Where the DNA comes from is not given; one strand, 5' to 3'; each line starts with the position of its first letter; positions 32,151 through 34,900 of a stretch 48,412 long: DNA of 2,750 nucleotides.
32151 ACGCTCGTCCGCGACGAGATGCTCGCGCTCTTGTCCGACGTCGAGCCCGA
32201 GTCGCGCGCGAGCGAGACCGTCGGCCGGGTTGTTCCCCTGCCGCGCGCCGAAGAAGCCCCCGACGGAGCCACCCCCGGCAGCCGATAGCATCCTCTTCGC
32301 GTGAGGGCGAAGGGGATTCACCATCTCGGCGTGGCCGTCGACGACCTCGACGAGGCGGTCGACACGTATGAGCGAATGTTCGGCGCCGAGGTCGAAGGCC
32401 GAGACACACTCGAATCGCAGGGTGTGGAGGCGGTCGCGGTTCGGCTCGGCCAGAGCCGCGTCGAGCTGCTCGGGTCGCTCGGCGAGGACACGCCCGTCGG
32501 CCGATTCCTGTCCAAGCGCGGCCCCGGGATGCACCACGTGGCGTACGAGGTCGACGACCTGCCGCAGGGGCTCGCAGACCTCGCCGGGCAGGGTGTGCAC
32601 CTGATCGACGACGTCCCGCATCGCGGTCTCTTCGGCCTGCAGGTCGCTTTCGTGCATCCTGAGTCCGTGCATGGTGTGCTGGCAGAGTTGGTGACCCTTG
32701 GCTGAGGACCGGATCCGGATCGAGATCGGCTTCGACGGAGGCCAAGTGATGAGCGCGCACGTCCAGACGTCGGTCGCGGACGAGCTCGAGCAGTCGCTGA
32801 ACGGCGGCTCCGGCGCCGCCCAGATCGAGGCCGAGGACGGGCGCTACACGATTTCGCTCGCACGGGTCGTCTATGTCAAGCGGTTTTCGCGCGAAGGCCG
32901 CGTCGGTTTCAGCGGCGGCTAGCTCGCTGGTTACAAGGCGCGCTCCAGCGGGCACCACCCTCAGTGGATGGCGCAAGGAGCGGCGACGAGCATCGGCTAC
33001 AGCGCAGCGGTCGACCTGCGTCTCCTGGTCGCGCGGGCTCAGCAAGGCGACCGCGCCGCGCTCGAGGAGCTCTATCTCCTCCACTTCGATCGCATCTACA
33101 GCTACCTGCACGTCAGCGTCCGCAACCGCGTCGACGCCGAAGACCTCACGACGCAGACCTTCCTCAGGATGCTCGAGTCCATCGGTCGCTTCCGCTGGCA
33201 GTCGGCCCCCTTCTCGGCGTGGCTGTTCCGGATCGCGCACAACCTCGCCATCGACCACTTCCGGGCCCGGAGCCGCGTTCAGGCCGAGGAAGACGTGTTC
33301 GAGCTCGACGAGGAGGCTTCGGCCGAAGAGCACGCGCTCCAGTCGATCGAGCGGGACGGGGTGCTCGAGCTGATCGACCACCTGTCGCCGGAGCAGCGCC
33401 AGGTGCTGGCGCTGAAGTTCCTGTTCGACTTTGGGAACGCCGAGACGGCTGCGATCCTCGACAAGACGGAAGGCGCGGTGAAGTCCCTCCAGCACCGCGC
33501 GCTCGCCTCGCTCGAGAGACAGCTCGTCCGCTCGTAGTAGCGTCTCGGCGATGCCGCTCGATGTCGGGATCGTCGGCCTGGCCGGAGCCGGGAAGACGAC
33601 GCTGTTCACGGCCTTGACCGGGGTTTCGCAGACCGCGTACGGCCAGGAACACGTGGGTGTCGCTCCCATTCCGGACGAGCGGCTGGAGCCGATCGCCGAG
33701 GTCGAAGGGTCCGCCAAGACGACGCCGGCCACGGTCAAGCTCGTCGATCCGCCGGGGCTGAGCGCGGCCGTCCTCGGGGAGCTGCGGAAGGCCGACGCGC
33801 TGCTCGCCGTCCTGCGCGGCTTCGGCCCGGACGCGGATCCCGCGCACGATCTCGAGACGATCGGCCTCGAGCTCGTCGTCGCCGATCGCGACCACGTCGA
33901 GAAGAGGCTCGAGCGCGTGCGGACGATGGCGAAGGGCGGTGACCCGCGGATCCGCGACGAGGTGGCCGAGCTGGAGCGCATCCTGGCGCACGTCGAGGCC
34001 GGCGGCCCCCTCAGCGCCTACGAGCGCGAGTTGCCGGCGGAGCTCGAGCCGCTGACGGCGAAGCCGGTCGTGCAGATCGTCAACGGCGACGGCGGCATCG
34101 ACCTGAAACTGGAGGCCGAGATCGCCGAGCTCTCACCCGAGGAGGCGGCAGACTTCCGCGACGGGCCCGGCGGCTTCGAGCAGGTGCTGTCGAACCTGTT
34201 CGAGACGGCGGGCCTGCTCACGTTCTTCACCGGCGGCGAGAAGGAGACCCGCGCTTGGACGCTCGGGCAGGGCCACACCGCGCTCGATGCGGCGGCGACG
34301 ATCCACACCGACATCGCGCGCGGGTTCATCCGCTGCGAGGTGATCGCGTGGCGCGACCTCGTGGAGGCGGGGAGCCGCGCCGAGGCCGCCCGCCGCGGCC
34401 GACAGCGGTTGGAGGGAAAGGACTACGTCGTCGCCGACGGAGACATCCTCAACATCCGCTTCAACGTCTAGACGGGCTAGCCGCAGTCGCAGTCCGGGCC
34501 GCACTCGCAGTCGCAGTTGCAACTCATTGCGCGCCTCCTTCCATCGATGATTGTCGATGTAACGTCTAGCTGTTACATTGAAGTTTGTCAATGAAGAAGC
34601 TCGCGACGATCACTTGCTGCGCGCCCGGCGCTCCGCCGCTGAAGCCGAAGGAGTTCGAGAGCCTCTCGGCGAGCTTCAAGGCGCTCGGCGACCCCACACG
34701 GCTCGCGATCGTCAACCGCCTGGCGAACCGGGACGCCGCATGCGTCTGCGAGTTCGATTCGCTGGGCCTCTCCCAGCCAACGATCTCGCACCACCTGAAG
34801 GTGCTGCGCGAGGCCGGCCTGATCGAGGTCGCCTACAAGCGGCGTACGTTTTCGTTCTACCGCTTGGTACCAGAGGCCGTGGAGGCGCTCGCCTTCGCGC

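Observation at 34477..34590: Unannotated 16-codon Cys-rich gene (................) divergent from an ArsR/SmtB repressor: candidate ultra-short metallothionein switch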

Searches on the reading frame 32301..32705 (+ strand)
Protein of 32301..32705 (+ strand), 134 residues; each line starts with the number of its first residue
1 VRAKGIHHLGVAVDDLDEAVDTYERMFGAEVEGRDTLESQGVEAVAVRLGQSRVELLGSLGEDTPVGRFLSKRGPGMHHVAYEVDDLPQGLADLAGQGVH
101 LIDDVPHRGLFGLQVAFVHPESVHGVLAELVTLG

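Call 5: search_protein_families(library=pfam, proteins=[window:32301-32705:+])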
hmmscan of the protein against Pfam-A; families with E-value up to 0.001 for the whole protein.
window:32301-32705:+ (134 aa): 3 families
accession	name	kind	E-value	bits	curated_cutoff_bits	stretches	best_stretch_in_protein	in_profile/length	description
PF13669.12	Glyoxalase_4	-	3.6e-22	79.1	27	1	7-117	1-109/109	Glyoxalase/Bleomycin resistance protein/Dioxygenase superfamily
PF00903.31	Glyoxalase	-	3.7e-12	47.1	20.6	1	5-116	1-110/121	Glyoxalase/Bleomycin resistance protein/Dioxygenase superfamily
PF13468.12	Glyoxalase_3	-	3.5e-09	37.4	25.1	1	6-108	1-110/176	Glyoxalase-like domain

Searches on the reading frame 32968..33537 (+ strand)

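Call 5: search_protein_families(library=pfam, proteins=[window:32968-33537:+])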
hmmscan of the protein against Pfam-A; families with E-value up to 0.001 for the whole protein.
window:32968-33537:+ (189 aa): 5 families
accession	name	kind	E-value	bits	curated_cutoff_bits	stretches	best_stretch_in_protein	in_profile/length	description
PF04542.20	Sigma70_r2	-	9.6e-17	61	24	1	35-103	1-70/71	Sigma-70 region 2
PF08281.18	Sigma70_r4_2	-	2.9e-13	49.7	25.7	1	132-182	4-54/54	Sigma-70, region 4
PF04545.22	Sigma70_r4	-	4.1e-09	36.2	24.1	1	136-182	2-48/50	Sigma-70, region 4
PF07638.17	Sigma70_ECF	-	1.7e-06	28.5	21.1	1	20-184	7-181/185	ECF sigma factor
PF22233.2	PhyR_sigma-like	-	2.3e-05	24.5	27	1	138-185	3-50/50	Response regulator PhyR, sigma-like domain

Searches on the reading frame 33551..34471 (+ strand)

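Call 5: search_protein_families(library=pfam, proteins=[window:33551-34471:+])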
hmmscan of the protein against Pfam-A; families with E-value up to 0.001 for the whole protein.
window:33551-34471:+ (306 aa): 4 families
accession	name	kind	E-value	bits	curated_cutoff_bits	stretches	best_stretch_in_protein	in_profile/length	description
PF06071.19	YchF-GTPase_C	-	2.4e-31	108.1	27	1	222-305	1-84/84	Protein of unknown function (DUF933)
PF01926.29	MMR_HSR1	-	2e-05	25.1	21.9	1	4-89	1-84/113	50S ribosome-binding GTPase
PF00005.33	ABC_tran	-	0.00058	20.9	25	1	5-41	14-50/137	ABC transporter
PF13604.12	AAA_30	-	0.00099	19.3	27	0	7-76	23-74/191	AAA domain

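Call 6: search_protein_families(library=ncbifam, proteins=[window:33551-34471:+], max_evalue=1)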
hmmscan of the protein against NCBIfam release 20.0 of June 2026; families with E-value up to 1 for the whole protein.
window:33551-34471:+ (306 aa): 32 families (the best 25 are shown)
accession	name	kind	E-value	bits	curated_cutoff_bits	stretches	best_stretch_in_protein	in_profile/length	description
TIGR00092.1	TIGR00092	equivalog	1.9e-54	185.2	279.2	2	186-306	243-368/368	redox-regulated ATPase YchF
NF007171.0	PRK09602.1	subfamily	5.8e-06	25.4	387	2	237-261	345-369/397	YchF-related putative GTPase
TIGR00231.1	small_GTP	domain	0.0011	18.8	42.5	1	4-74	5-66/164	GTP-binding protein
NF008775.0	PRK11819.1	equivalog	0.0017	17.1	599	1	5-36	353-384/556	energy-dependent translational throttle protein EttA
TIGR03719.1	ABC_ABC_ChvD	subfamily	0.0025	16.5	806.75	1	5-36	351-382/552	energy-dependent translational throttle protein EttA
NF007082.0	PRK09536.1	equivalog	0.0048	16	537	1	5-40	32-67/402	corrinoid ABC transporter ATPase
NF000355.4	ribo_prot_ABC_F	equivalog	0.0068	15.3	380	1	5-32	31-58/499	ribosomal protection-like ABC-F family protein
NF007105.0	PRK09554.1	equivalog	0.0076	14.4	683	1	3-70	4-60/772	Fe(2+) transporter permease subunit FeoB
TIGR03864.1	PQQ_ABC_ATP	hypoth_equivalog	0.01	15.3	302.25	1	7-37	32-62/236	ABC transporter, ATP-binding subunit, PQQ-dependent alcohol dehydrogenase system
NF010068.0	PRK13548.1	equivalog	0.013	14.6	261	1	5-37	34-66/261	heme ABC transporter ATP-binding protein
TIGR02857.1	CydD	equivalog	0.016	14.2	435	1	5-41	351-387/529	thiol reductant ABC exporter subunit CydD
NF040873.1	AztA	equivalog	0.017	14.7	220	1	6-35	22-51/191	zinc ABC transporter ATP-binding protein AztA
NF008420.0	PRK11247.1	equivalog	0.024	13.8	395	1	5-42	41-78/257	aliphatic sulfonates ABC transporter ATP-binding protein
TIGR01166.1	cbiO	subfamily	0.029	13.8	211.8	1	5-33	21-49/190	cobalt ABC transporter, ATP-binding protein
NF010061.0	PRK13538.1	equivalog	0.032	13.7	195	1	6-35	35-64/211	cytochrome c biogenesis heme-transporting ATPase CcmA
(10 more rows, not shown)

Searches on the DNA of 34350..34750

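Call 62: search_rna_families(source=window, start=34350, end=34750, threshold=evalue, max_evalue=1)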
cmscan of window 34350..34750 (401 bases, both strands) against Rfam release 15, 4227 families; matches with E-value up to 1: 0.
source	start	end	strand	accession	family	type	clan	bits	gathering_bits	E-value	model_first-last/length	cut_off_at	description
